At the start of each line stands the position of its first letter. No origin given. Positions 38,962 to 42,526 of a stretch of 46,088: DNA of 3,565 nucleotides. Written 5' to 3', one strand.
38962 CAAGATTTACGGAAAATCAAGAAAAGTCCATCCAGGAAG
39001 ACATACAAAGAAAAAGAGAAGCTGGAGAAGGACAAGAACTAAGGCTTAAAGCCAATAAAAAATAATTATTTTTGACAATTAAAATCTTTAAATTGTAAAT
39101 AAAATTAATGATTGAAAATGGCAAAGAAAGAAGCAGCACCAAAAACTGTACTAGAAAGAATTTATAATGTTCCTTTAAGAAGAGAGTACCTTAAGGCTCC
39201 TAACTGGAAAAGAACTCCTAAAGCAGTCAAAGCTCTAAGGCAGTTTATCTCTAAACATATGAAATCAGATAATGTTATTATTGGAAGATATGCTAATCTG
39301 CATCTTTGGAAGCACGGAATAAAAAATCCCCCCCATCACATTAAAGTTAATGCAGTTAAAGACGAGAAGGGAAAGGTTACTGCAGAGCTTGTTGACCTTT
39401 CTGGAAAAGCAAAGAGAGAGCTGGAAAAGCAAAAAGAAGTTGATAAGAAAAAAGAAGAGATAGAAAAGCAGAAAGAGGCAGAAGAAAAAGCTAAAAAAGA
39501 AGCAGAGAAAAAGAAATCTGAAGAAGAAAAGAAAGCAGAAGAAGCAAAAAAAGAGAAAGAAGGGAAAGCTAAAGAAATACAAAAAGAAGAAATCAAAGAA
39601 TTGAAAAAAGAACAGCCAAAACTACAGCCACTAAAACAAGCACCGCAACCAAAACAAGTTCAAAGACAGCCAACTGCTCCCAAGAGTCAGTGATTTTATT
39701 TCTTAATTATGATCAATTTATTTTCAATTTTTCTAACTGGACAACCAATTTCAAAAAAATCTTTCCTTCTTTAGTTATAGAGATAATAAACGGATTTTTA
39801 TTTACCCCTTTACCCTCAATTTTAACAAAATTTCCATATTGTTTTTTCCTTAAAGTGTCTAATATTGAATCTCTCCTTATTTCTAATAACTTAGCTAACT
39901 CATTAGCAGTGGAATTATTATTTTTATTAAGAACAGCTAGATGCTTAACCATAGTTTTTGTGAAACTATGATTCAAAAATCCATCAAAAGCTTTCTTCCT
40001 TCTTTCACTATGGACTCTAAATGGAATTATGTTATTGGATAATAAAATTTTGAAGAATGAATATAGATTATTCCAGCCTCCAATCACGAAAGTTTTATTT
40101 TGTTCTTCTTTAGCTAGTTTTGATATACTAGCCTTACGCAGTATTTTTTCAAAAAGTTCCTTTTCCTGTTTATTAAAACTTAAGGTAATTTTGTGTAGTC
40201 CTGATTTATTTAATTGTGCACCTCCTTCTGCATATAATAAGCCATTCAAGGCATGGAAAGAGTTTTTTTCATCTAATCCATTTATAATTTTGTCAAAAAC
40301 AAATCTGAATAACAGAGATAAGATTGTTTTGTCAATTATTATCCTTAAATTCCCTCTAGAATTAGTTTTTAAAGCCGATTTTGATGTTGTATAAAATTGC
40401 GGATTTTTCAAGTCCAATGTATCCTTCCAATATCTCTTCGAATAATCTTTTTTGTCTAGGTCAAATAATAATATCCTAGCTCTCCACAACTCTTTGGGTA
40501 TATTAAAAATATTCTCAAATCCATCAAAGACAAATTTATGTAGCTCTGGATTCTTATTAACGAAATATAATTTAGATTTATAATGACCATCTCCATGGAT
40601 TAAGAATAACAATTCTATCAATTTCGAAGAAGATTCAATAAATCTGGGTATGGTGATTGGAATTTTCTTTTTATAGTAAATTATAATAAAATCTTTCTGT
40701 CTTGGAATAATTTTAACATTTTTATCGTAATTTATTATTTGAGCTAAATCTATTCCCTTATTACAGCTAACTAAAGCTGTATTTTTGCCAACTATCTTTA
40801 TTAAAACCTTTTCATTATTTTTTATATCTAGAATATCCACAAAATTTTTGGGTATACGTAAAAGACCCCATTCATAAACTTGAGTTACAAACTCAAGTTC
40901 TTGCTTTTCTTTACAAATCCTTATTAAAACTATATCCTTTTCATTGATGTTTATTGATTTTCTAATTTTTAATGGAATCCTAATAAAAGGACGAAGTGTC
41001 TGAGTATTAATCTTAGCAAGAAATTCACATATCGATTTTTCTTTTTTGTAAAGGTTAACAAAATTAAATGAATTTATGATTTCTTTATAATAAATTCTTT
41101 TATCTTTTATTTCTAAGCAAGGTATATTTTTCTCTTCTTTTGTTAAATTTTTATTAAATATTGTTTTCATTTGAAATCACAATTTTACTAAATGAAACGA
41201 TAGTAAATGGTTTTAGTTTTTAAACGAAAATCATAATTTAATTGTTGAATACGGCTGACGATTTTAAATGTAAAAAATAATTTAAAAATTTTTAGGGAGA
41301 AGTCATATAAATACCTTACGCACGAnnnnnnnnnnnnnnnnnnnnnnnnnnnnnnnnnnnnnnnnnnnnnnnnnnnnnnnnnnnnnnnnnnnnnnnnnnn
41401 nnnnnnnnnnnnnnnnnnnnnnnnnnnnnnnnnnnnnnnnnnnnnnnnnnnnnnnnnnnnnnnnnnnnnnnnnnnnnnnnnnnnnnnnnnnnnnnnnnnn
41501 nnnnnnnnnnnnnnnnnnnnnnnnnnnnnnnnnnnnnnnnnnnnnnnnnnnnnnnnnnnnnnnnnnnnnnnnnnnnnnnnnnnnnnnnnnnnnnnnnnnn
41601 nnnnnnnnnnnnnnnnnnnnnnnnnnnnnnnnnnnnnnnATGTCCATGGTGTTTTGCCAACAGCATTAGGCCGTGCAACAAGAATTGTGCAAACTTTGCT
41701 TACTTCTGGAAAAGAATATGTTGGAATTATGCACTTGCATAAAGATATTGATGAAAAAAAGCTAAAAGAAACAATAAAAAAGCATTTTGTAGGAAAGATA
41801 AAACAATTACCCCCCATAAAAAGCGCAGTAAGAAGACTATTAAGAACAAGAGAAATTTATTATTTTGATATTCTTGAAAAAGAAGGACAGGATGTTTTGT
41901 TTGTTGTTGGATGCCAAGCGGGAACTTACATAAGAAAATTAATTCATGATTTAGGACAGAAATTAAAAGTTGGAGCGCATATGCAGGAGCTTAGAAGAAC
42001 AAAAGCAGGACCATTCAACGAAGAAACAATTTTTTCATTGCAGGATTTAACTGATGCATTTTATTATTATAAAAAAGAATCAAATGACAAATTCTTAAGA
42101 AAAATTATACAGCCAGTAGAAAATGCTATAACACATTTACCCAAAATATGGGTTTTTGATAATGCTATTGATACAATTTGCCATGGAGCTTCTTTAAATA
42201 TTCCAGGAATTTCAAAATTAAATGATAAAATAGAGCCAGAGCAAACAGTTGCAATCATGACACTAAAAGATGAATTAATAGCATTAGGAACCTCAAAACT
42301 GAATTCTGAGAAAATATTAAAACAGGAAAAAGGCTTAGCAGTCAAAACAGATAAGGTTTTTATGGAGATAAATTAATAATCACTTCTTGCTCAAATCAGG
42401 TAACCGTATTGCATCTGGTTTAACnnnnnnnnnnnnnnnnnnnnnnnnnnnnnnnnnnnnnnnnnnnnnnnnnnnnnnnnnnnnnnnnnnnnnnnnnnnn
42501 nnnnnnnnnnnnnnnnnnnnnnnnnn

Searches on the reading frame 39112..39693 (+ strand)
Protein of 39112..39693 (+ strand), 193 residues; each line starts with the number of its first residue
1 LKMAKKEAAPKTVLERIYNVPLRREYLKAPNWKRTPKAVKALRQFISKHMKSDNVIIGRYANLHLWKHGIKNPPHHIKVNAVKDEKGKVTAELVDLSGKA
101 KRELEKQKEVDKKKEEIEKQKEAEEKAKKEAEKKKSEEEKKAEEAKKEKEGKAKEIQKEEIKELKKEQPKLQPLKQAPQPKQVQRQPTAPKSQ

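Call 34: search_protein_families(library=pfam, proteins=[window:39112-39693:+], max_evalue=0.001)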
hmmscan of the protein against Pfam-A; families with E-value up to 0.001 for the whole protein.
window:39112-39693:+ (193 aa): 1 family
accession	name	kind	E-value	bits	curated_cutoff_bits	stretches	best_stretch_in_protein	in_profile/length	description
PF01198.24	Ribosomal_L31e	-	6.5e-12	45.9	25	1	16-80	5-69/82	Ribosomal protein L31e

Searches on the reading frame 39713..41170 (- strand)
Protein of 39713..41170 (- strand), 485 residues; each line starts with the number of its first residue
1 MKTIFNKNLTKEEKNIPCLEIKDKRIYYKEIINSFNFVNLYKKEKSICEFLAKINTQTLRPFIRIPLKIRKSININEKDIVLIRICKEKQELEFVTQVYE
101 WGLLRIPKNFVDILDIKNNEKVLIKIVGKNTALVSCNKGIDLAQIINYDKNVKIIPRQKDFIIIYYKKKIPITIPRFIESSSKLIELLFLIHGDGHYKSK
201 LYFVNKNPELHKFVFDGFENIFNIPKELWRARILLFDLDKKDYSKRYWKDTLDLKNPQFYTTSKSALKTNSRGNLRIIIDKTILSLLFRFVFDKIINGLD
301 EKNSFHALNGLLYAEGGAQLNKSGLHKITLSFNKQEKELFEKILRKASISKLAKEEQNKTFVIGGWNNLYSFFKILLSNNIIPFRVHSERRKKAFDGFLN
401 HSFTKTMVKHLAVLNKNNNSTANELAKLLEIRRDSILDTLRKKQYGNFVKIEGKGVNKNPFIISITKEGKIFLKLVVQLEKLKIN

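Call 35: search_protein_families(library=pfam, proteins=[window:39713-41170:-], max_evalue=0.001)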
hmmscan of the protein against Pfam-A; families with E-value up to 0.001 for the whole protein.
window:39713-41170:- (485 aa): 1 family
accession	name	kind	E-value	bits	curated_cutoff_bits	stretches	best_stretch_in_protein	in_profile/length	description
PF04014.23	MazE_antitoxin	-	0.00012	22.4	24.7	0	63-84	10-31/48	Antidote-toxin recognition MazE, bacterial antitoxin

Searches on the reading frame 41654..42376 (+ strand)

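Call 35: search_protein_families(library=pfam, proteins=[window:41654-42376:+], max_evalue=0.001)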
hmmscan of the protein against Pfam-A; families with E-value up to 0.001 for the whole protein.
window:41654-42376:+ (240 aa): 4 families
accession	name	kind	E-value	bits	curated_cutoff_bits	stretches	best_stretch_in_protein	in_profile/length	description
PF16198.10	TruB_C_2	-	5.5e-25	87.7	29.3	1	94-159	1-65/66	tRNA pseudouridylate synthase B C-terminal domain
PF01472.26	PUA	-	9.7e-18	64.3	24.8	1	163-235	1-73/74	PUA domain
PF01509.24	TruB_N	-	4.8e-12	46.9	27.3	1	1-93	23-149/149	TruB family pseudouridylate synthase (N terminal domain)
PF21238.2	Pus10_C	-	1.9e-07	31.3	27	1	18-98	122-203/232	Pus10, C-terminal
